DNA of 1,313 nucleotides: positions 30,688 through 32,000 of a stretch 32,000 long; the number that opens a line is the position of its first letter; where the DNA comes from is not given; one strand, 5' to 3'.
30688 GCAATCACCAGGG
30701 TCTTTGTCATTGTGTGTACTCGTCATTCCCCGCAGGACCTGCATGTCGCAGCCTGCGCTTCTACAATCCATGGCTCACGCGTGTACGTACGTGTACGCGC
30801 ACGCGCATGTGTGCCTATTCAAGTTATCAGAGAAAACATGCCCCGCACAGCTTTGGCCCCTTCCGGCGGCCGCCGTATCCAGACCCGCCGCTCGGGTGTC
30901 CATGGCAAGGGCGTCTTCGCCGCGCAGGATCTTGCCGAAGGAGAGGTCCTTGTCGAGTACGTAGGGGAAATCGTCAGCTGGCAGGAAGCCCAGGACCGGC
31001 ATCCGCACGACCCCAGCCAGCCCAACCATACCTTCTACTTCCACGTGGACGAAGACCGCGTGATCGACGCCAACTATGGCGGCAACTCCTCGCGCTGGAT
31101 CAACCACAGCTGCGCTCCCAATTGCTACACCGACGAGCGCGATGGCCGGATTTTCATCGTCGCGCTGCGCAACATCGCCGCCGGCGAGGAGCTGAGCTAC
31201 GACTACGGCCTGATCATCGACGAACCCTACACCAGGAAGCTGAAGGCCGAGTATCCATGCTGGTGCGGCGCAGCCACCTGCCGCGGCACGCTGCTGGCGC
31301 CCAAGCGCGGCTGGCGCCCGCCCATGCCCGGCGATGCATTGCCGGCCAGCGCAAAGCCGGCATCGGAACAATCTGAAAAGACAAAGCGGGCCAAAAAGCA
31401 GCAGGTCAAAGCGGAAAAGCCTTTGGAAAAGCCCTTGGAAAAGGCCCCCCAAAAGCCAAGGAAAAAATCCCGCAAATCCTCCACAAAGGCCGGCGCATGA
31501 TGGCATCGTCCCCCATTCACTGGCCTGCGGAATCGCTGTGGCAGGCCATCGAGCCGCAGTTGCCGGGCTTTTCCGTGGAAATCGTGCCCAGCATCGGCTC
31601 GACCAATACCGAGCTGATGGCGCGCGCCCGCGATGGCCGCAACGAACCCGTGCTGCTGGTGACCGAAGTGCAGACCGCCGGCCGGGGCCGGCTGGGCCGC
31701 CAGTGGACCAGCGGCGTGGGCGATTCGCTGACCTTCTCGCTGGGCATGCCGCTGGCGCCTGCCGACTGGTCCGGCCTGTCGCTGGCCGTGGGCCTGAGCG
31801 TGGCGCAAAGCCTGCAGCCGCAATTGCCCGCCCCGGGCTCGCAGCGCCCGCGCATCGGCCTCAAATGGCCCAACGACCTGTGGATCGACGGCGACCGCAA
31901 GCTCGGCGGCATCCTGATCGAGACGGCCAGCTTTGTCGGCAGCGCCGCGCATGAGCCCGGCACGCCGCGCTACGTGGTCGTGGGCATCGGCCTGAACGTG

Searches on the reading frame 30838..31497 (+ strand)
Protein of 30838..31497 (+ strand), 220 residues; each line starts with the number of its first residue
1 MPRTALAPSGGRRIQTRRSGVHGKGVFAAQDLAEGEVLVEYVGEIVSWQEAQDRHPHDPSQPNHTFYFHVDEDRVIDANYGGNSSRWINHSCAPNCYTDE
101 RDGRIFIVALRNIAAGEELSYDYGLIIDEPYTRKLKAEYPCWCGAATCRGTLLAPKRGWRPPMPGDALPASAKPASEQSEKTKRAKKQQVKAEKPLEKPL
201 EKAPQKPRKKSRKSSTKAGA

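Call 22: search_protein_families(library=pfam, proteins=[window:30838-31497:+])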
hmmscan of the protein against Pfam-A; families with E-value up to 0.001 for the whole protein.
window:30838-31497:+ (220 aa): 1 family
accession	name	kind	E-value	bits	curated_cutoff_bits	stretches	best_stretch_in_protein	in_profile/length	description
PF00856.33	SET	-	1.6e-25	90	22.4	1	23-124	1-105/105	SET domain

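Call 41: search_protein_families(library=ncbifam, proteins=[window:30838-31497:+])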
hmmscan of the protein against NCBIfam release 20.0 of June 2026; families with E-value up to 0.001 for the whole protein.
window:30838-31497:+ (220 aa): 1 family
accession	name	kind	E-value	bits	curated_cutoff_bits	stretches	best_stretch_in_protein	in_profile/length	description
NF043024.1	T4SS_AnkI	equivalog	3.1e-11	42.7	550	1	21-124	33-140/439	Dot/Icm T4SS effector AnkI/LegAS4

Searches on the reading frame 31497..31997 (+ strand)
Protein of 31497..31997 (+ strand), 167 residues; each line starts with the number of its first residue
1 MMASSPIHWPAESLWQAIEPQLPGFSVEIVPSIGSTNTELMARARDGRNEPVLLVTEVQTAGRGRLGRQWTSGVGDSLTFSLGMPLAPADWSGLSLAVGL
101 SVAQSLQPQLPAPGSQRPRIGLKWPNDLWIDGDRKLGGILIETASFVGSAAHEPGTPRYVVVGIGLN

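Call 22: search_protein_families(library=pfam, proteins=[window:31497-31997:+])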
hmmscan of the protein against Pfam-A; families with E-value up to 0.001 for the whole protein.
window:31497-31997:+ (167 aa): 1 family
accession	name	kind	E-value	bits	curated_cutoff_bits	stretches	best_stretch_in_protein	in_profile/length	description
PF03099.24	BPL_LplA_LipB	-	1.4e-12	48.1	21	1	33-145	5-119/133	Biotin/lipoate A/B protein ligase family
